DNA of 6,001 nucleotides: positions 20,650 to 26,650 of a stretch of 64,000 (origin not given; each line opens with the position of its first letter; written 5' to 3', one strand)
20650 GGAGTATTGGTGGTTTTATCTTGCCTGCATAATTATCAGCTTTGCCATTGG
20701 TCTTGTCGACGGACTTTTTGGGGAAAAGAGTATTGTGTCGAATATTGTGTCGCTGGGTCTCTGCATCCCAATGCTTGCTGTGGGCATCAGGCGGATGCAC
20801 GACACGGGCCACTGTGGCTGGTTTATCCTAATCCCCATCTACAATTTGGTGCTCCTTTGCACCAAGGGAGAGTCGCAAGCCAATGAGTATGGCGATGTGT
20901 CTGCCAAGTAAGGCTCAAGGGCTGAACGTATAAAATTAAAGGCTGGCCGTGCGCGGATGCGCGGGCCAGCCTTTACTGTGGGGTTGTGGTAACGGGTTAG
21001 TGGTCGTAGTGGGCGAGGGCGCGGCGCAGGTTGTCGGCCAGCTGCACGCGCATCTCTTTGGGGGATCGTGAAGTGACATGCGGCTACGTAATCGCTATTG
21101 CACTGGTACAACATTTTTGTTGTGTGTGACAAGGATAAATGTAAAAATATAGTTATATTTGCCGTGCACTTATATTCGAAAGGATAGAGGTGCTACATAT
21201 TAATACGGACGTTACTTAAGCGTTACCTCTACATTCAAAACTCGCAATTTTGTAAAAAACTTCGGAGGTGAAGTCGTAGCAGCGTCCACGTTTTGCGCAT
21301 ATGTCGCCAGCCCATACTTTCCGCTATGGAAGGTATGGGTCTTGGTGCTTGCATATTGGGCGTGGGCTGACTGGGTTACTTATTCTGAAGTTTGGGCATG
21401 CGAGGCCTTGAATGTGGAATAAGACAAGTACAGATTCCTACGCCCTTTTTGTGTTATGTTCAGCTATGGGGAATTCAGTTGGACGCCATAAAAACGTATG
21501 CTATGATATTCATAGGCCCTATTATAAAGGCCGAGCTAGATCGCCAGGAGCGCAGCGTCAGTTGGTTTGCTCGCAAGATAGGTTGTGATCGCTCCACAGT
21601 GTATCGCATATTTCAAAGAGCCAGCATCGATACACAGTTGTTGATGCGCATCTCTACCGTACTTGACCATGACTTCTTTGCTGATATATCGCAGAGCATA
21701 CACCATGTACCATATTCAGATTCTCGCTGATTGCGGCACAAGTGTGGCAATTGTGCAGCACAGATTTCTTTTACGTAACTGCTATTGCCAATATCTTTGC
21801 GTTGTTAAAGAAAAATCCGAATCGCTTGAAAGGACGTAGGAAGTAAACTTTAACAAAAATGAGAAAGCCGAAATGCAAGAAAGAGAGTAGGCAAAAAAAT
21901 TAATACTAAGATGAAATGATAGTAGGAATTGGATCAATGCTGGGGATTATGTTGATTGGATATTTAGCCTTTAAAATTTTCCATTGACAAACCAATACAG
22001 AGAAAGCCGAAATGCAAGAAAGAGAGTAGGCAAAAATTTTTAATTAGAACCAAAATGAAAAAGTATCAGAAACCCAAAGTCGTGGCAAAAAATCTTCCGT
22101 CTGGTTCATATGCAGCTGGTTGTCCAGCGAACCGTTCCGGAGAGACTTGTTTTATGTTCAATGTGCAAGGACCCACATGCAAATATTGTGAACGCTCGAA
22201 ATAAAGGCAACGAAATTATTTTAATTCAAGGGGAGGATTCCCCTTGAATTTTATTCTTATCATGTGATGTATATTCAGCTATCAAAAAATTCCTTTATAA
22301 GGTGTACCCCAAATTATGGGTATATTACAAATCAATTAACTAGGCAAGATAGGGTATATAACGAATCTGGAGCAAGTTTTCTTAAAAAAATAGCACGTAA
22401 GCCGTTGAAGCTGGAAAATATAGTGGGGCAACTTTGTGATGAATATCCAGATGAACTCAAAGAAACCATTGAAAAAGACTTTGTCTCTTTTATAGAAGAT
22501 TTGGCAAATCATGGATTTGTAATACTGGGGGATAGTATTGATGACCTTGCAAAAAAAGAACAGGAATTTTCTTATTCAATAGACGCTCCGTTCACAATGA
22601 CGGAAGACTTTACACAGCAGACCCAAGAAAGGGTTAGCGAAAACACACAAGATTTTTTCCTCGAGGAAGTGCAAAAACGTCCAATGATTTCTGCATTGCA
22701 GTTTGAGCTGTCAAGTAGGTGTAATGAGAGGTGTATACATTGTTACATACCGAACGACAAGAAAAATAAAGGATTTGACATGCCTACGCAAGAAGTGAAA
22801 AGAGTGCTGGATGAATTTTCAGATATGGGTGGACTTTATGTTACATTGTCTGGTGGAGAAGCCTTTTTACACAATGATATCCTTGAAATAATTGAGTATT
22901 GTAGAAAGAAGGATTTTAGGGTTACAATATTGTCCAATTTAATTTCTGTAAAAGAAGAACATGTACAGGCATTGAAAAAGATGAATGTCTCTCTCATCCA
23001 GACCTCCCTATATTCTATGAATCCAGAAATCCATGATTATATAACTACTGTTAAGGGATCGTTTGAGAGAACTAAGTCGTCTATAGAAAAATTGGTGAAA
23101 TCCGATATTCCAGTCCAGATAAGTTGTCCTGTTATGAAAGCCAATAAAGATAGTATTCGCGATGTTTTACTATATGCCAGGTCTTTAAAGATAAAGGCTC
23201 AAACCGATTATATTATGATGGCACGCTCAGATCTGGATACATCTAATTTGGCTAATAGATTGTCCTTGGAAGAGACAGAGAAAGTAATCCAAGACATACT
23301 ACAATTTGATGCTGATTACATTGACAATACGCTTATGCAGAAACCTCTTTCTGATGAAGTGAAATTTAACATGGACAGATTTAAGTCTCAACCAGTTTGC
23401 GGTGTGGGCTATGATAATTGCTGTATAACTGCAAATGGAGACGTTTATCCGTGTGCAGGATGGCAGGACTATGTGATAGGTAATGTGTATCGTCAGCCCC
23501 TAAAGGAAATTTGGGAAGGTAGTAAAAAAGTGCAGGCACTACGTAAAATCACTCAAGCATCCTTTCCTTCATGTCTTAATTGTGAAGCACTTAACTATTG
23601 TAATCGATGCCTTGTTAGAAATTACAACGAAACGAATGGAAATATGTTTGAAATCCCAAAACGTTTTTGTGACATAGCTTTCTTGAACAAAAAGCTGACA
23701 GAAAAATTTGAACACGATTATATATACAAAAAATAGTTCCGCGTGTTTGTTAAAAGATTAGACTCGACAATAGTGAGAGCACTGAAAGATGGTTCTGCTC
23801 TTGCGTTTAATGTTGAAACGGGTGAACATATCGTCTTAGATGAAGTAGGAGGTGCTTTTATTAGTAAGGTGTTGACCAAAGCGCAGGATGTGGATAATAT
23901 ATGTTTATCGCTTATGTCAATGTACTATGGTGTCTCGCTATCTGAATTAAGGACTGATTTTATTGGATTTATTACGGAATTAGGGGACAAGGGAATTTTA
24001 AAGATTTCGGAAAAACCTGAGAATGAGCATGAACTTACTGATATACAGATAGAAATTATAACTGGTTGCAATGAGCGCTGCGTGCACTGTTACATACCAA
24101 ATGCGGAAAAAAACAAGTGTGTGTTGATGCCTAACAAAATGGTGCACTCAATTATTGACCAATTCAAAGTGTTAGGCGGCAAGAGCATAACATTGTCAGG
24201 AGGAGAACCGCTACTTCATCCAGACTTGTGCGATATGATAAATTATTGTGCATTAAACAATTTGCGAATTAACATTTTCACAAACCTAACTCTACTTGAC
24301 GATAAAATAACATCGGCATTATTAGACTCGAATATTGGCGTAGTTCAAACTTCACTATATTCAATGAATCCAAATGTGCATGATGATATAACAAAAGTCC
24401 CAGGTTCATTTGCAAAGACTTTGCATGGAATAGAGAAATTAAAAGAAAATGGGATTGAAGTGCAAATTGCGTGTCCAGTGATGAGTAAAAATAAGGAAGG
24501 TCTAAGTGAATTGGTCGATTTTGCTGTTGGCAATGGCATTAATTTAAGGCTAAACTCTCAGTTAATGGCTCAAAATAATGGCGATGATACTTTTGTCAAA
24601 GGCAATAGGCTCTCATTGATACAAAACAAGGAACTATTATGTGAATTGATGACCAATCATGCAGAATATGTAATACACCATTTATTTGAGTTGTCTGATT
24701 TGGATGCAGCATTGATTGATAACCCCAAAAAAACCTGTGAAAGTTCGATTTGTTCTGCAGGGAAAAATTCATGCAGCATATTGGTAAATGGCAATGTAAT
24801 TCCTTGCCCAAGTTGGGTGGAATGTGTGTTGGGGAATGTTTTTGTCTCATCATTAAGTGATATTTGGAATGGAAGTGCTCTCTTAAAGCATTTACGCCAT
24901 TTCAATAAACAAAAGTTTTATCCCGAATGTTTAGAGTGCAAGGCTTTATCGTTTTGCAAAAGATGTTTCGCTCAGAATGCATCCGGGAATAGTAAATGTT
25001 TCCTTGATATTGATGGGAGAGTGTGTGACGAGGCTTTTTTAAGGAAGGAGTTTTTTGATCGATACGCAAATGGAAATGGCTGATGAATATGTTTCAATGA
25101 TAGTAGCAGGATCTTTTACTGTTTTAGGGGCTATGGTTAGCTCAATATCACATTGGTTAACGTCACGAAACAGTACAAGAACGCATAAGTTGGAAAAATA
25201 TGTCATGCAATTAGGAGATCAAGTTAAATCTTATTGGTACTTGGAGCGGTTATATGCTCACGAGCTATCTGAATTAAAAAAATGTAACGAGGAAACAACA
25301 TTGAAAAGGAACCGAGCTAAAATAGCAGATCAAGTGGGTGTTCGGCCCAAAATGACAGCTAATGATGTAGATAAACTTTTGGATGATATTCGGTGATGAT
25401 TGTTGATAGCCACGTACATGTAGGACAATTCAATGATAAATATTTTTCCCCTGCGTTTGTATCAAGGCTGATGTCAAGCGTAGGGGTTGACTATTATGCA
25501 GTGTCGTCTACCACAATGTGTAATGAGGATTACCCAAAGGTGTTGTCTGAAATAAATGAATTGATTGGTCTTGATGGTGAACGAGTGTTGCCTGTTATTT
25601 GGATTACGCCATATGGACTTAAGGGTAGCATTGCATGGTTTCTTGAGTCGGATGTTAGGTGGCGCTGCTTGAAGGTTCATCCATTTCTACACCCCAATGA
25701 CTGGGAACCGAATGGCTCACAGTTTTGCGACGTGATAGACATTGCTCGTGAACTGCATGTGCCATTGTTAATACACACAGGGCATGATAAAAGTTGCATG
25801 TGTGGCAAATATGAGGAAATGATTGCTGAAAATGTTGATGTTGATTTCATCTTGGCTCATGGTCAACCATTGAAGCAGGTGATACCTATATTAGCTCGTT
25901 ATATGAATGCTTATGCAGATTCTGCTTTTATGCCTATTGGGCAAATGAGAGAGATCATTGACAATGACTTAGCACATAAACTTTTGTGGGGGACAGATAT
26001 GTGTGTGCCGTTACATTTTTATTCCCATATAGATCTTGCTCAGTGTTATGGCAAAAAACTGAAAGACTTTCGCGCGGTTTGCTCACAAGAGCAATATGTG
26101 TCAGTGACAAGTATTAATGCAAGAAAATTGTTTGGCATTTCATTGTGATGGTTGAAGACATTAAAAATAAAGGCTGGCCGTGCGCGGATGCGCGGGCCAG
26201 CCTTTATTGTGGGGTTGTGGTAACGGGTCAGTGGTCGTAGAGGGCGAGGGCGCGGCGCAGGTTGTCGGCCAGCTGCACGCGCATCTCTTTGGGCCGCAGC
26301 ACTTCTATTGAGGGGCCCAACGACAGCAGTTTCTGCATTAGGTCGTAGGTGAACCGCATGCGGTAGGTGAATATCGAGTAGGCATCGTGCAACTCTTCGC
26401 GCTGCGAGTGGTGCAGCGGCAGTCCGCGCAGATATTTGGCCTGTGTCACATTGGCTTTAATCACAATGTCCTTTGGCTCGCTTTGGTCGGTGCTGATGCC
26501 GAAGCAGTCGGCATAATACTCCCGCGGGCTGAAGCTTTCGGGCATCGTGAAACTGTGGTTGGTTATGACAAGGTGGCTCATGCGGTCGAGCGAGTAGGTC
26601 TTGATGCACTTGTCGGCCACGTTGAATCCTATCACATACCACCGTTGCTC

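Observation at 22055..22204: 49-aa candidate precursor below the ORF-track length, with a duplicated N-x-x-G-x-T-C heptad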

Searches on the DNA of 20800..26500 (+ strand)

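Call 22: search_rna_families(source=window, start=20800, end=26500, threshold=evalue, max_evalue=1)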
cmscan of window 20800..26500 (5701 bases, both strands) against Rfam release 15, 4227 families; matches with E-value up to 1: 4.
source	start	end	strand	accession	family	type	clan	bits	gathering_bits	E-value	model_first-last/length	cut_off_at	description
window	21858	21893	+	RF02914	DUF805b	Cis-reg;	CL00115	27.6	35.6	0.0001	1-35/35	no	DUF805b RNA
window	22223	22251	+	RF04341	Plastid-psbJ-5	Cis-reg;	CL00152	24.8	53.1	0.25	1-59/59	no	Plastid-psbJ-5 3UTR RNA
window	22222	22250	-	RF04341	Plastid-psbJ-5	Cis-reg;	CL00152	23.9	53.1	0.43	1-59/59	no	Plastid-psbJ-5 3UTR RNA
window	21997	22032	+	RF02914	DUF805b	Cis-reg;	CL00115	22.5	35.6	0.0056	1-35/35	no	DUF805b RNA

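Call 24: search_rna_families(source=window, start=21700, end=22300, threshold=evalue, max_evalue=1, show_alignments=3)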
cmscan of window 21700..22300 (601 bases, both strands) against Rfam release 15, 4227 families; matches with E-value up to 1: 5.
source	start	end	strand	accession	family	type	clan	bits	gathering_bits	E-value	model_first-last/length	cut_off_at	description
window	21858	21893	+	RF02914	DUF805b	Cis-reg;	CL00115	27.6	35.6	1.1e-05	1-35/35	no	DUF805b RNA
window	22223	22251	+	RF04341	Plastid-psbJ-5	Cis-reg;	CL00152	24.8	53.1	0.026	1-59/59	no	Plastid-psbJ-5 3UTR RNA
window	22222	22250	-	RF04341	Plastid-psbJ-5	Cis-reg;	CL00152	23.9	53.1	0.046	1-59/59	no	Plastid-psbJ-5 3UTR RNA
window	22222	22298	+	RF02892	SR6_antitoxin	Gene; antisense;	-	23.3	55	0.14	1-104/104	no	Bacillus SR6 antitoxin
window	21997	22032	+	RF02914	DUF805b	Cis-reg;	CL00115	22.5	35.6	0.00059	1-35/35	no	DUF805b RNA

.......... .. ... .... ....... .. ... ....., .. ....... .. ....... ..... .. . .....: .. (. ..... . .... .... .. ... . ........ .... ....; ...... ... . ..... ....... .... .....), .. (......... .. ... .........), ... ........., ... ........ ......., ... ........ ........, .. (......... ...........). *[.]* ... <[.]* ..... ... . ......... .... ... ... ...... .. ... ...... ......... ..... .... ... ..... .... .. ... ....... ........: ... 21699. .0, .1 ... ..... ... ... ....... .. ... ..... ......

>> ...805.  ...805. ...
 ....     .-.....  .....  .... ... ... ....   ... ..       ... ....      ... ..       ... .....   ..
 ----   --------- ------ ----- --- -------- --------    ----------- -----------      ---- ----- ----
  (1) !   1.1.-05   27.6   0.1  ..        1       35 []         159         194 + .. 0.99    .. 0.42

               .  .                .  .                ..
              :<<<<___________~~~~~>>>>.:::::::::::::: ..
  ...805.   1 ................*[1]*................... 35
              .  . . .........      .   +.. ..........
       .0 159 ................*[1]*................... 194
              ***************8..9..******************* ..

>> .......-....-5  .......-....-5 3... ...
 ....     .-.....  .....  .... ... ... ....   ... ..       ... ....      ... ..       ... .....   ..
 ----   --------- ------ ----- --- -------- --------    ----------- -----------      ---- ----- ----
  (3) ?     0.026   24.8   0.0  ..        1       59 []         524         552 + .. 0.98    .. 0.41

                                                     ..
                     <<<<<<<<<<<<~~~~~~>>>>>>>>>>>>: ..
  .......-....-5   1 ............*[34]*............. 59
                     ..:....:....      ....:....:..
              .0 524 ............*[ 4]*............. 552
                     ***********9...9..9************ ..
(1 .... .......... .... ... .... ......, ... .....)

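Call 56: search_rna_families(sources=[L014, L024, L027, L030, L032, L039, L042, L052, L058, L061], threshold=gathering)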
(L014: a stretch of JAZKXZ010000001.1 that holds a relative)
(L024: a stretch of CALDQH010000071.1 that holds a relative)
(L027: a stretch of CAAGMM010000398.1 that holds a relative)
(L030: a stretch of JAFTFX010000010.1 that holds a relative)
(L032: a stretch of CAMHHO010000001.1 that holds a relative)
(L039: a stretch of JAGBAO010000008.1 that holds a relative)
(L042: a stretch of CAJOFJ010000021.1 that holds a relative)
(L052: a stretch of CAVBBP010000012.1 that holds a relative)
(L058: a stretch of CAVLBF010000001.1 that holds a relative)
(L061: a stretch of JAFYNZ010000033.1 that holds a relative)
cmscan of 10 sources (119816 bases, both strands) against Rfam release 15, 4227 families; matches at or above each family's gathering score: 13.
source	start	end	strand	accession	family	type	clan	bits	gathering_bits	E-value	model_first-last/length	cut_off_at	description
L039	13186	13258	-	RF00005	tRNA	Gene; tRNA;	CL00001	70.5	29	4.4e-13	1-71/71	no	tRNA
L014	14314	14386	-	RF00005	tRNA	Gene; tRNA;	CL00001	65.2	29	1.2e-11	1-71/71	no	tRNA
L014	4933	4969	-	RF03085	abiF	Gene; sRNA;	-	55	37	3.2e-07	1-37/37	no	abiF RNA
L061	974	1008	+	RF02914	DUF805b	Cis-reg;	CL00115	52.7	35.6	6.8e-12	1-35/35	no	DUF805b RNA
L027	954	988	+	RF02914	DUF805b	Cis-reg;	CL00115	52.5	35.6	7.8e-12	1-35/35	no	DUF805b RNA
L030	7943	7977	+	RF02914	DUF805b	Cis-reg;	CL00115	49.5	35.6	8.3e-11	1-35/35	no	DUF805b RNA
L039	7945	7979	+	RF02914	DUF805b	Cis-reg;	CL00115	48.8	35.6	1.4e-10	1-35/35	no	DUF805b RNA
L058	7945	7979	+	RF02914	DUF805b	Cis-reg;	CL00115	48.3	35.6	2.2e-10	1-35/35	no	DUF805b RNA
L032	1590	1624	+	RF02914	DUF805b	Cis-reg;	CL00115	47.7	35.6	3.4e-10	1-35/35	no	DUF805b RNA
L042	7945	7979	+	RF02914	DUF805b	Cis-reg;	CL00115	46.2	35.6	1e-09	1-35/35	no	DUF805b RNA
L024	7943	7978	+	RF02914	DUF805b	Cis-reg;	CL00115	44.9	35.6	3e-09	1-35/35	no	DUF805b RNA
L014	7943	7978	+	RF02914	DUF805b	Cis-reg;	CL00115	43.1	35.6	1.2e-08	1-35/35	no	DUF805b RNA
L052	7947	7979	+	RF02914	DUF805b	Cis-reg;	CL00115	37.7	35.6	8.4e-07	1-35/35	no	DUF805b RNA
